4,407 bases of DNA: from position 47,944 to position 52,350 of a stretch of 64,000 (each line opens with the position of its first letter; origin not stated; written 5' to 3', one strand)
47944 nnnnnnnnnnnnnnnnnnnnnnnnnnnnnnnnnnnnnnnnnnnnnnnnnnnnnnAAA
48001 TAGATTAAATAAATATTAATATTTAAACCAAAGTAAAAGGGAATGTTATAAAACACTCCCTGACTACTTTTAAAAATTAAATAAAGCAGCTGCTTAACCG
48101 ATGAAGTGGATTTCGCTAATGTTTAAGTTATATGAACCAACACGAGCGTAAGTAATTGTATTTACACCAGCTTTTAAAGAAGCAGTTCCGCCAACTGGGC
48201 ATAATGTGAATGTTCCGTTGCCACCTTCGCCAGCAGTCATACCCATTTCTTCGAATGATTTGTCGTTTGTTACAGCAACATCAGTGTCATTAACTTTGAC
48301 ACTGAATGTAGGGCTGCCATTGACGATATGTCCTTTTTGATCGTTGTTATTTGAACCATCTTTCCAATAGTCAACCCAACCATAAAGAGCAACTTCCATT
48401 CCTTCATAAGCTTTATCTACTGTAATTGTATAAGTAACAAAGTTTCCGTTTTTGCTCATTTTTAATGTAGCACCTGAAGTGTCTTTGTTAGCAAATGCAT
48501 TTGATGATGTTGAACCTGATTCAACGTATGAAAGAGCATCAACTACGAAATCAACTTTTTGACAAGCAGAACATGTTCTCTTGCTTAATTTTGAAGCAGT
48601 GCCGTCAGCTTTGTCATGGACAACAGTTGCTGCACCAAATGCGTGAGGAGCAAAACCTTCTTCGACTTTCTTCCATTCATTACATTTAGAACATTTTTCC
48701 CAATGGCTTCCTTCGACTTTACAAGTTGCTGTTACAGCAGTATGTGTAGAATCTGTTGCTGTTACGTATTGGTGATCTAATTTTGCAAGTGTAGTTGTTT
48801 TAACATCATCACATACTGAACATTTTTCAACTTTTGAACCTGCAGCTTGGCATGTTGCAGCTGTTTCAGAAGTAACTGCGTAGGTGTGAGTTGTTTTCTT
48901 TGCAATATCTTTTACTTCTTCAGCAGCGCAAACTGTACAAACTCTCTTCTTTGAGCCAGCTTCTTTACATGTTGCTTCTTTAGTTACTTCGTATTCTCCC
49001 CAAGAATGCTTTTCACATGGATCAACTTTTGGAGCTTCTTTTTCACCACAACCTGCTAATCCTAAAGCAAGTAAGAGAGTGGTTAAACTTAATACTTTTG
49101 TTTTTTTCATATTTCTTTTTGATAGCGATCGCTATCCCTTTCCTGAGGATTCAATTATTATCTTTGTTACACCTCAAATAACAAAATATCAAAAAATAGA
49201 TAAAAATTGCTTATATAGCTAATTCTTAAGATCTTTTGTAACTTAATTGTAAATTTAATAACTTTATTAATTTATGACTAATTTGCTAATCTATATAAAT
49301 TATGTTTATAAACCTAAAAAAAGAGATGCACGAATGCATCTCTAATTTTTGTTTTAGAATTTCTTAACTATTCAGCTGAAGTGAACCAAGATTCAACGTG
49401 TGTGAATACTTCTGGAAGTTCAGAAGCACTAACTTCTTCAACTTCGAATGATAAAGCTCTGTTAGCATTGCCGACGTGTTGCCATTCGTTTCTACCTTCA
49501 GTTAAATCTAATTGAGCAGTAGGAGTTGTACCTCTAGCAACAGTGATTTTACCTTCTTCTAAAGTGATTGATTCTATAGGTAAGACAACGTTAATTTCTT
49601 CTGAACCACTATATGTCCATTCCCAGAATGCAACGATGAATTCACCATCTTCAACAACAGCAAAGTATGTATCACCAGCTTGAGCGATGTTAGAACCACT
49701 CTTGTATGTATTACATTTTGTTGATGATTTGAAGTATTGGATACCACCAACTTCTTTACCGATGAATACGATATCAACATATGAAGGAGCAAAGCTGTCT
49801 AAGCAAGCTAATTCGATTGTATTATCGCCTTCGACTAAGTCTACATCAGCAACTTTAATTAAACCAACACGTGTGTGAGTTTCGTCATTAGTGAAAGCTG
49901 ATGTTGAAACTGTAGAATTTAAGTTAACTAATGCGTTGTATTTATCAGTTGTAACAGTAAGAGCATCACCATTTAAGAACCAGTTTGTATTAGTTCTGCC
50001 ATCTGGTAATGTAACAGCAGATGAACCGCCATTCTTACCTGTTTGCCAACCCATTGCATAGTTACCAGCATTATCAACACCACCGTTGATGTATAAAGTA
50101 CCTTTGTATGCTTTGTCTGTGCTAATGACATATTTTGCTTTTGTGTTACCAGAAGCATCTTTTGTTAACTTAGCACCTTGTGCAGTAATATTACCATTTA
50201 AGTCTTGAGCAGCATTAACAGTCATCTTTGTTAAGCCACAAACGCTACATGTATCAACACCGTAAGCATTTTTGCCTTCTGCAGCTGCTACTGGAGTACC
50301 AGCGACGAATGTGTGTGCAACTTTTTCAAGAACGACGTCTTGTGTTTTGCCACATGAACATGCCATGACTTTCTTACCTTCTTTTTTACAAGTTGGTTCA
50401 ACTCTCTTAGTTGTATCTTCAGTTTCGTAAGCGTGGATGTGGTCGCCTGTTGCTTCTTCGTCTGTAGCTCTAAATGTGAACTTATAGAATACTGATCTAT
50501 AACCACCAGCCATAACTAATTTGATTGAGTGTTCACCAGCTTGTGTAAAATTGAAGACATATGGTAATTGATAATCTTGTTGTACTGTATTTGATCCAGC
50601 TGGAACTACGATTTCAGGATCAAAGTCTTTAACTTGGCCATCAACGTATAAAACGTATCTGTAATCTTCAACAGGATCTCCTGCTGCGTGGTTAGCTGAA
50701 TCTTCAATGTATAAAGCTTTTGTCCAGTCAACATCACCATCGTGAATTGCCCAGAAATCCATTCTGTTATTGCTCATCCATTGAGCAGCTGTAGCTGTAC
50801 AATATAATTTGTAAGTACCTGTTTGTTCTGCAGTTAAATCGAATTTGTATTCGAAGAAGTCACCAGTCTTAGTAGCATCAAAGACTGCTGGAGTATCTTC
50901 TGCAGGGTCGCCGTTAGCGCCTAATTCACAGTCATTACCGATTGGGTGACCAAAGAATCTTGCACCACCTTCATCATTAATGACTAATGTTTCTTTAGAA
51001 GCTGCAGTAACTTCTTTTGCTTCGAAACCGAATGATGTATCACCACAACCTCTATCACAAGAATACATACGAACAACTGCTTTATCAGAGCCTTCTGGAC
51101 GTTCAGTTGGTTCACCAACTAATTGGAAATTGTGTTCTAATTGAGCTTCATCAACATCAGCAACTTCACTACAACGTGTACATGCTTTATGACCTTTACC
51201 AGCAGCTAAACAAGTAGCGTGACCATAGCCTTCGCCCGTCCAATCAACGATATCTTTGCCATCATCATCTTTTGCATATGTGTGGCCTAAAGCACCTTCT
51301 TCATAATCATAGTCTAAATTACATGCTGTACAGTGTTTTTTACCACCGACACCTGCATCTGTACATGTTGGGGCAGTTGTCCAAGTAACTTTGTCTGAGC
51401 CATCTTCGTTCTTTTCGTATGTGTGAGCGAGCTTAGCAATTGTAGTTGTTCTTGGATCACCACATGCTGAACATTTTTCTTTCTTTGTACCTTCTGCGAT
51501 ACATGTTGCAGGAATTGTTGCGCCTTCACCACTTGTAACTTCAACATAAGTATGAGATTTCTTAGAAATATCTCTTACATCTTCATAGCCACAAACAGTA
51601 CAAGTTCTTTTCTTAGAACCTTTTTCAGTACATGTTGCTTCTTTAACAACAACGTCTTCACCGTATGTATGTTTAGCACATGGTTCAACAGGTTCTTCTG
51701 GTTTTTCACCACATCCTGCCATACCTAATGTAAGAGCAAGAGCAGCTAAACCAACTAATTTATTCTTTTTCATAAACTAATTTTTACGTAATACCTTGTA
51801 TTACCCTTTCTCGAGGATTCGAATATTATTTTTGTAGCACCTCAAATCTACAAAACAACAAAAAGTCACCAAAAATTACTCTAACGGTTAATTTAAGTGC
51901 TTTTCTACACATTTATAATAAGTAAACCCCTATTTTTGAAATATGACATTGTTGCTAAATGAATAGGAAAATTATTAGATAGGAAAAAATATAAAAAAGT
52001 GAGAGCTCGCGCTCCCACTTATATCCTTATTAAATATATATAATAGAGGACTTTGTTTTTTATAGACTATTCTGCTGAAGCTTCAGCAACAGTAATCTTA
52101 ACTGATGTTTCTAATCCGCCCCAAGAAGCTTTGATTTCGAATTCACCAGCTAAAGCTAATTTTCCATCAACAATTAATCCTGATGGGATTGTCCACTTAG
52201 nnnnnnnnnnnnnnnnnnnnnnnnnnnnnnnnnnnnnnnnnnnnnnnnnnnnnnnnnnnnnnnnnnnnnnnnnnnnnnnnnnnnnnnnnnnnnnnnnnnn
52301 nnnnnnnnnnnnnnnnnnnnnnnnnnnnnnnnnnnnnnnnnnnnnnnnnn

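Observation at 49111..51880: Conserved 75-nt 5' leader shared by two paralogous lipoprotein genes, with a hairpin conserved in structure but not sequence between an SD-like box and the AUG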

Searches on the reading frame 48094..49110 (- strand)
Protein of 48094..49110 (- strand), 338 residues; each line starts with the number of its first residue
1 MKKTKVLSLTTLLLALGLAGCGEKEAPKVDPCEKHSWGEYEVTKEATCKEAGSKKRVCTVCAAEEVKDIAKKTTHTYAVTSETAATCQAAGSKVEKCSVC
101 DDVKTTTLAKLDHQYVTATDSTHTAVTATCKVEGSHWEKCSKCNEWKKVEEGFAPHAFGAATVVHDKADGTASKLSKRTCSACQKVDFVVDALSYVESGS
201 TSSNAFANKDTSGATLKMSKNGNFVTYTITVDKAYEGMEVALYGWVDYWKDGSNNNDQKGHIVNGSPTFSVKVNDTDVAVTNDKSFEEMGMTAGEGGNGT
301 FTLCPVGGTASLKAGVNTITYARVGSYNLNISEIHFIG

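Call 16: find_homologous_proteins(query=window:48094-49110:-)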
Query window:48094-49110:- (338 aa): 77 proteins with E <= 0.001 among 3640 candidates.
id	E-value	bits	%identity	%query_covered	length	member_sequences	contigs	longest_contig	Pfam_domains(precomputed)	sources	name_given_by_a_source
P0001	2.9e-222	755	100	100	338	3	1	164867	-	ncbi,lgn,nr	ncbi:MAG: hypothetical protein MJZ37_01630 [Bacilli bacterium]|nr:hypothetical protein [Bacilli bact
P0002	5.3e-99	350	51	100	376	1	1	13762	-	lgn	-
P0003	1.7e-96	341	56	100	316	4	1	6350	-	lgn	-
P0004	4.4e-75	271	46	100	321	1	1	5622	-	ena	-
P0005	3.8e-74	268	45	100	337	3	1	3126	-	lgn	-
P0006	7.2e-74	267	47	100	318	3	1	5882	-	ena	-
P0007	1.8e-73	266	48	100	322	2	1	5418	-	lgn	-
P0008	3.7e-68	248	46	100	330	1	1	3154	-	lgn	-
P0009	3.5e-61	225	52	67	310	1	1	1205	-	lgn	-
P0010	6.8e-59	218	43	100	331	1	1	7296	-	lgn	-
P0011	8.3e-56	208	48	67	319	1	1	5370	-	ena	-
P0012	1.0e-55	207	48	67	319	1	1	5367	-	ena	-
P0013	1.3e-55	207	48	67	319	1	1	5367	-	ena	-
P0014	2.1e-54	203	48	67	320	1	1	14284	-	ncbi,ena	-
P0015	4.2e-54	202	38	99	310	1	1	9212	-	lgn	-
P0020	7.4e-52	195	40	91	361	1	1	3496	-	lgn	-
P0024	3.7e-47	179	45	67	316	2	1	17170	-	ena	-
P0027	4.7e-45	172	43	67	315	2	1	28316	-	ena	-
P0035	8.4e-42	162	46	54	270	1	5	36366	-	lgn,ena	-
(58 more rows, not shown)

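Call 17: find_encoding_contigs(protein=window:48094-49110:-, flank=3000, max_places=10)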
Protein window:48094-49110:- (338 aa): 1 contig read that carries it; 1 place shown.
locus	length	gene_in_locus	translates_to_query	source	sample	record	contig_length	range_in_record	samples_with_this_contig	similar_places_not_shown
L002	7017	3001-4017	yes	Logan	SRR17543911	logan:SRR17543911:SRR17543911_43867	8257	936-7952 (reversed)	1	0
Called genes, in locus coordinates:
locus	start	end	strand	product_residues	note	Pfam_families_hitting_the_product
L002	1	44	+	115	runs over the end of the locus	?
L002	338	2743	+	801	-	-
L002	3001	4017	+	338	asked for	-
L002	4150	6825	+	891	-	PF03162:Y_phosphatase2 (weak), PF13350:Y_phosphatase3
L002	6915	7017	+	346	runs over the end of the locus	?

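Call 18: find_encoding_contigs(protein=P0002, flank=5000, max_places=4)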
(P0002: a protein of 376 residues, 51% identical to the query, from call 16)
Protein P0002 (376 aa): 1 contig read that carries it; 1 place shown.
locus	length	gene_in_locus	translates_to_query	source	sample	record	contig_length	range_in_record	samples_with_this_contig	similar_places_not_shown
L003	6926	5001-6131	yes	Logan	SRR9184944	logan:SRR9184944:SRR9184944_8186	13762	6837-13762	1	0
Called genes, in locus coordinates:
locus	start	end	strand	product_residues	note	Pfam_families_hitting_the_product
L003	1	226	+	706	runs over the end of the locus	-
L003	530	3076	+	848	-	-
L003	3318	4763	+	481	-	-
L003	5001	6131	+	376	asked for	-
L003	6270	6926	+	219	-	?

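Call 19: find_encoding_contigs(protein=P0003, flank=5000, max_places=4)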
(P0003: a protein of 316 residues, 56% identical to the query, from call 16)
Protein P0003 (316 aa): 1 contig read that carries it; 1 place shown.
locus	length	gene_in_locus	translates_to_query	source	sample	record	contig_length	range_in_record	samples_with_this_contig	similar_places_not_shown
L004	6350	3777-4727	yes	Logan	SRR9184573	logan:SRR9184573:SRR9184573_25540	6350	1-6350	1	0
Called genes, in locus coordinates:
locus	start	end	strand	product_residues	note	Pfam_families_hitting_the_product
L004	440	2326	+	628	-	-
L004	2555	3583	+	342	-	-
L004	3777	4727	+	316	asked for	-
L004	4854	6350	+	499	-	?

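Call 20: find_encoding_contigs(protein=P0004, flank=5000, max_places=4)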
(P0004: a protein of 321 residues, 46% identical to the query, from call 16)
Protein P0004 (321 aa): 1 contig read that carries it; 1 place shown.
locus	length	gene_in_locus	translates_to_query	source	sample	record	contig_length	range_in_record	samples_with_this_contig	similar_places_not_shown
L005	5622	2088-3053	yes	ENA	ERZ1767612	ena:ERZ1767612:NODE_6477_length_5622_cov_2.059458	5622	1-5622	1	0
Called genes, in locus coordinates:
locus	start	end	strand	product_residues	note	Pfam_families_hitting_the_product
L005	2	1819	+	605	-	?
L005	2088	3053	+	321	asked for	-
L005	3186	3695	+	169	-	-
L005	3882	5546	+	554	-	PF13350:Y_phosphatase3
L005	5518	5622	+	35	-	?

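Call 21: find_encoding_contigs(protein=P0010, flank=5000, max_places=4)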
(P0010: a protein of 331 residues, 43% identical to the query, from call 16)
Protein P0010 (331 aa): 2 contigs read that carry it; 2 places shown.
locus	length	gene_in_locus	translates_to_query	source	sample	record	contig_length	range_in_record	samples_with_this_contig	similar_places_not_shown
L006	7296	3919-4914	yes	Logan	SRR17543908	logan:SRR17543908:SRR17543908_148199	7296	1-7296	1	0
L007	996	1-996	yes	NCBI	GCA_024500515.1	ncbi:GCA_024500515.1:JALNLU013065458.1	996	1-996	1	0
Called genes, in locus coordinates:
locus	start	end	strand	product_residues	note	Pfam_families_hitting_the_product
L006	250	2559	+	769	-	-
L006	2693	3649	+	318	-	PF02368:Big_2, PF22359:Big-like (weak), PF26918:Ig_Eae (weak)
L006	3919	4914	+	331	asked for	-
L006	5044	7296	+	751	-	?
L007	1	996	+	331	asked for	?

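Call 24: find_encoding_contigs(protein=P0027, flank=10000, max_places=3)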
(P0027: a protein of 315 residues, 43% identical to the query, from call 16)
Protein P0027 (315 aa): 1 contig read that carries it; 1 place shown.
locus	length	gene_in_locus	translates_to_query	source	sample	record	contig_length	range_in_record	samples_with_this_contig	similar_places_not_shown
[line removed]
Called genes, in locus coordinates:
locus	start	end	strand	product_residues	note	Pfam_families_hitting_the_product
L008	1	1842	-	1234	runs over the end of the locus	PF04563:RNA_pol_Rpb2_1, PF04561:RNA_pol_Rpb2_2, PF04565:RNA_pol_Rpb2_3, PF10385:RNA_pol_Rpb2_45, PF00562:RNA_pol_Rpb2_6, PF04560:RNA_pol_Rpb2_7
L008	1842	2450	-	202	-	PF02475:TRM5-TYW2_MTfase, PF05175:MTS, PF02353:CMAS (weak), PF03602:Cons_hypoth95 (weak), PF06325:PrmA, PF01170:UPF0020 (weak), PF13847:Methyltransf_31, PF13649:Methyltransf_25, +1 more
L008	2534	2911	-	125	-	PF16320:Ribosomal_L12_N, PF00542:Ribosomal_L12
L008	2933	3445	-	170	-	PF00466:Ribosomal_L10, PF27436:RL10_C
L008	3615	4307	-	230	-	PF00687:Ribosomal_L1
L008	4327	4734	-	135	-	PF03946:Ribosomal_L11_N, PF00298:Ribosomal_L11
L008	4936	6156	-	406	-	PF03315:SDH_beta, PF03313:SDH_alpha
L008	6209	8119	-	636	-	PF00122:E1-E2_ATPase, PF00702:Hydrolase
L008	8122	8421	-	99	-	PF24270:HTH_Cmi2_C (weak), PF01022:HTH_5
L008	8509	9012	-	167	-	PF00149:Metallophos, PF12850:Metallophos_2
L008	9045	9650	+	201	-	-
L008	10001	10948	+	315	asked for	-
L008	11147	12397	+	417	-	?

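Call 25: find_encoding_contigs(protein=P0035, flank=10000, max_places=5)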
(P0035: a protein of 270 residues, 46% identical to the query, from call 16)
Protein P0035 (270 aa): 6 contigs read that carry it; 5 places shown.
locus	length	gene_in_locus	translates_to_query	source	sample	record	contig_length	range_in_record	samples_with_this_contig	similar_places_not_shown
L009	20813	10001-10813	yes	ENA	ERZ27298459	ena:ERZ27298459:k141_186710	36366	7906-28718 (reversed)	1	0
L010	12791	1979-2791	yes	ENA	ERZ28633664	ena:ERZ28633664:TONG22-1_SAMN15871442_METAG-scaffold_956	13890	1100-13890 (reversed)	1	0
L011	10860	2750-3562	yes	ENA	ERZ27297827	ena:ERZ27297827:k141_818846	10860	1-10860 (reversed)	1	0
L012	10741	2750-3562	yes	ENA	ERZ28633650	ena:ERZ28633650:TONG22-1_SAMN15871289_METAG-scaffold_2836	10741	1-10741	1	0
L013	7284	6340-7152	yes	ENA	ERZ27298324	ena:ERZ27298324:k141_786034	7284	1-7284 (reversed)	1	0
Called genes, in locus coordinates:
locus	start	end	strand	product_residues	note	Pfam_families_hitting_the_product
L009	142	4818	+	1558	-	PF05593:RHS_repeat (faint), PF25023:TEN_YD-shell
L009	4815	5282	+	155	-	-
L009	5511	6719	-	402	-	PF01553:Acyltransferase (weak)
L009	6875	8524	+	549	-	PF00331:Glyco_hydro_10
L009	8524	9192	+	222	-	PF00702:Hydrolase, PF13419:HAD_2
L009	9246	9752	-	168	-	PF04525:LOR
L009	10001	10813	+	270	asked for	-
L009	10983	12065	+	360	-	PF00266:Aminotran_5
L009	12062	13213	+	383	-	PF00389:2-Hacid_dh, PF02826:2-Hacid_dh_C, PF03446:NAD_binding_2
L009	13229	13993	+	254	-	PF01261:AP_endonuc_2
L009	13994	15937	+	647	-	-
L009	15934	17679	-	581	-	PF02366:PMT, PF13231:PMT_2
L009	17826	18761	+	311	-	PF04138:GtrA_DPMS_TM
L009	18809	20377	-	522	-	PF01266:DAO (faint), PF01593:Amino_oxidase, PF01946:Thi4 (weak), PF13450:NAD_binding_8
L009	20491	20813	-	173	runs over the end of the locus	PF18306:LDcluster4, PF03641:Lysine_decarbox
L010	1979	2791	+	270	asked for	-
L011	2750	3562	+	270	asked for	-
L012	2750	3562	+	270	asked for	-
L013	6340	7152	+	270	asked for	-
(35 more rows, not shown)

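Call 26: find_encoding_contigs(protein=P0024, flank=10000, max_places=3)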
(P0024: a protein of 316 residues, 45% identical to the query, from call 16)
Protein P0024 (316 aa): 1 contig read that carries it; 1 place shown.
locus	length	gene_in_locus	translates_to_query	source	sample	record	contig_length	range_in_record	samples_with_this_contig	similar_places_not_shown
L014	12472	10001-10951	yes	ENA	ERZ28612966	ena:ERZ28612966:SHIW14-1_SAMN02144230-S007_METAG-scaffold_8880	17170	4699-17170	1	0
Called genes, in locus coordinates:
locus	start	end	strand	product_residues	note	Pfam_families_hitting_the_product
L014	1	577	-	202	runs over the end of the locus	PF02475:TRM5-TYW2_MTfase, PF05175:MTS, PF02353:CMAS (weak), PF03602:Cons_hypoth95 (weak), PF06325:PrmA, PF01170:UPF0020 (weak), PF13847:Methyltransf_31, PF13649:Methyltransf_25, +1 more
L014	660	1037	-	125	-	PF16320:Ribosomal_L12_N, PF00542:Ribosomal_L12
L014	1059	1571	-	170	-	PF00466:Ribosomal_L10, PF27436:RL10_C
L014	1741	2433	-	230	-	PF00687:Ribosomal_L1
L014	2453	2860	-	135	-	PF03946:Ribosomal_L11_N, PF00298:Ribosomal_L11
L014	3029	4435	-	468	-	PF00089:Trypsin (weak), PF13365:Trypsin_2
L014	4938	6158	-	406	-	PF03315:SDH_beta, PF03313:SDH_alpha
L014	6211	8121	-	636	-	PF00122:E1-E2_ATPase, PF00702:Hydrolase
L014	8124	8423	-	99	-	PF24270:HTH_Cmi2_C (weak), PF01022:HTH_5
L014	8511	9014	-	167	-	PF00149:Metallophos, PF12850:Metallophos_2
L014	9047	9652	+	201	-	-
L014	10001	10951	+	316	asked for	-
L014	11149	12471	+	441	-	?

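Call 29: find_related_loci(query=A2, collection=metagenome_contigs, flank=4000)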
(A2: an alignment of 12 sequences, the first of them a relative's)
Query A2 (338 aa) in metagenome_contigs; peptide patterns used: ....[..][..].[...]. (x = any residue, [..] = any of these).
57 stretches matched a pattern; 2 encode a relative of the query (tblastn E <= 1e-3); 2 distinct loci.
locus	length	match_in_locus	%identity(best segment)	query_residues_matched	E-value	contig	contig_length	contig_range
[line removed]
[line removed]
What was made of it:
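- Tried and rejected: Protein-based metagenome scan (call 29).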

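Call 30: find_encoding_contigs(protein=P0015, flank=8000, max_places=4)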
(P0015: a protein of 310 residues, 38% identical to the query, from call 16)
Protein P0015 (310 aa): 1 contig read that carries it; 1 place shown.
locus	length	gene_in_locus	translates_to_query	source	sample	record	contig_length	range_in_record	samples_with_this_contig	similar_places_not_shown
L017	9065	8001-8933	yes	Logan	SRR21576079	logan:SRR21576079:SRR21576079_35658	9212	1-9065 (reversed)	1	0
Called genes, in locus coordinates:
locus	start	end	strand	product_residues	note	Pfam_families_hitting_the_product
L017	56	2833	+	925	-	-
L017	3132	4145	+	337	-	PF14253:AbiH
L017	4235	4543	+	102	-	-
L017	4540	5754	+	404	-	PF07804:HipA_C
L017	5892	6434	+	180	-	PF01381:HTH_3 (weak), PF04218:CENP-B_N (faint), PF13443:HTH_26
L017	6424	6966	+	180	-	PF19502:DUF6036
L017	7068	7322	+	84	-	PF08681:TacA1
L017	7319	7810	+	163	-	PF00583:Acetyltransf_1, PF13673:Acetyltransf_10, PF13508:Acetyltransf_7, PF08445:FR47 (weak)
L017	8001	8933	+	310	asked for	-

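Call 31: find_encoding_contigs(protein=P0006, flank=6000, max_places=4)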
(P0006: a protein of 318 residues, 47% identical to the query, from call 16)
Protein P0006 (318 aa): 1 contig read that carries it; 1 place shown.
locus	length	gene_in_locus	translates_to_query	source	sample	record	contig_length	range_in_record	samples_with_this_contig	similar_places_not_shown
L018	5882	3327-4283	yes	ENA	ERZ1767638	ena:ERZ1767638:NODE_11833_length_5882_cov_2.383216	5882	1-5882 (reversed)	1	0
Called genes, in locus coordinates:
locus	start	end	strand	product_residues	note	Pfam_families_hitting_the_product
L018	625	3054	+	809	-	-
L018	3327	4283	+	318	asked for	-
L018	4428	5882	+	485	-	?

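Call 32: find_encoding_contigs(protein=P0007, flank=6000, max_places=4)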
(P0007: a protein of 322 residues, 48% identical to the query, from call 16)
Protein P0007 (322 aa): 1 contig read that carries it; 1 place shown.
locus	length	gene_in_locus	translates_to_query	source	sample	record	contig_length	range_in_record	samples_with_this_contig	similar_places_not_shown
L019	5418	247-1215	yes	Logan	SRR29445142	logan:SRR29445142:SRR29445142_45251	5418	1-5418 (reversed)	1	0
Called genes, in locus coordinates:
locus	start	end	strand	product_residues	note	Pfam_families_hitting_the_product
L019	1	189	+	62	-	?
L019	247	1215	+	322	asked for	-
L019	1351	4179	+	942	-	PF03162:Y_phosphatase2, PF13350:Y_phosphatase3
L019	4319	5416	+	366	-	?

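Call 61: search_protein_families(library=pfam, proteins=[window:48094-49110:-], max_evalue=0.1)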
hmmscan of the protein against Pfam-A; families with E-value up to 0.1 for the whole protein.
window:48094-49110:- (338 aa): 0 families

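Call 66: find_encoding_contigs(protein=P0020, flank=4000, max_places=6)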
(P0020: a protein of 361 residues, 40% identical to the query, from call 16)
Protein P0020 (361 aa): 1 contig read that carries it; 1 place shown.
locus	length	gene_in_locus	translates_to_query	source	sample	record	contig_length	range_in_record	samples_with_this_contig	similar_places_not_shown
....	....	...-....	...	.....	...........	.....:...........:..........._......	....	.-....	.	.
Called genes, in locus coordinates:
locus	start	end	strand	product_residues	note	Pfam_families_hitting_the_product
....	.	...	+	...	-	?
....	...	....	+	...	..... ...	-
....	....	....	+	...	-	?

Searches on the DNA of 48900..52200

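Call 7: search_rna_families(source=window, start=48900, end=52200, threshold=evalue, max_evalue=10)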
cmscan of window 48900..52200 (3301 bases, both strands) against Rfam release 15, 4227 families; matches with E-value up to 10: 3.
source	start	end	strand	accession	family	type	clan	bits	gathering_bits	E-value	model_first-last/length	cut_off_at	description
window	51959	52033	-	RF01808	MicX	Gene; sRNA;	-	24.5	75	0.015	1-194/194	no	MicX Vibrio cholerae sRNA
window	49030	49138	-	RF01978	HOTAIRM1_4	Gene; lncRNA;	-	20.7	40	8.2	1-102/102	no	HOX antisense intergenic RNA myeloid 1 conserved region 4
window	51985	52059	-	RF00558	L20_leader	Cis-reg; leader;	-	20.2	58.7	1.1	1-127/127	no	Ribosomal protein L20 leader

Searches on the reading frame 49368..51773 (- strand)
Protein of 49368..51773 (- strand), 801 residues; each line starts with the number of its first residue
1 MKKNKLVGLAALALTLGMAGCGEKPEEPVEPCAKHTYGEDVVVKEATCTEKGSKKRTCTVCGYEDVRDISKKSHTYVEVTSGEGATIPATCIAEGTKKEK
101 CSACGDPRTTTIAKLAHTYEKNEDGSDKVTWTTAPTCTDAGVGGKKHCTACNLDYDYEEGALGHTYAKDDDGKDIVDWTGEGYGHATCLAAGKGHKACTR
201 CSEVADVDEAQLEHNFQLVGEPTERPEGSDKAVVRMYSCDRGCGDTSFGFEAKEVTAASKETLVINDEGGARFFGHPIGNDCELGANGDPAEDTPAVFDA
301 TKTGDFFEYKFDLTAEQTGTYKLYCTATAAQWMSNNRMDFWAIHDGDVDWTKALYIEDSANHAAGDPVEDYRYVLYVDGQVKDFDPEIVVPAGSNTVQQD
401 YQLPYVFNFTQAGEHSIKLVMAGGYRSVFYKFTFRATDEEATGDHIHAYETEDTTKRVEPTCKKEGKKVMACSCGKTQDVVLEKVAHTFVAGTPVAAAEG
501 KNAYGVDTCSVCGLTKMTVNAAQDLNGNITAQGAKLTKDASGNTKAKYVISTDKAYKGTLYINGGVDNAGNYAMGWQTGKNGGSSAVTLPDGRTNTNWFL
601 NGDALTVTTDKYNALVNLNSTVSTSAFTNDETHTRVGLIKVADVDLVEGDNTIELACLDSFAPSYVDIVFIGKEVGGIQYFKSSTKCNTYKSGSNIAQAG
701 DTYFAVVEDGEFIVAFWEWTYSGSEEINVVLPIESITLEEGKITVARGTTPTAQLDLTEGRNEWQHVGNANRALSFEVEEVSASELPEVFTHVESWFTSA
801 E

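Call 61: search_protein_families(library=pfam, proteins=[window:49368-51773:-], max_evalue=0.1)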
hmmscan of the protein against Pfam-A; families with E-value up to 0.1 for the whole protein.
window:49368-51773:- (801 aa): 0 families
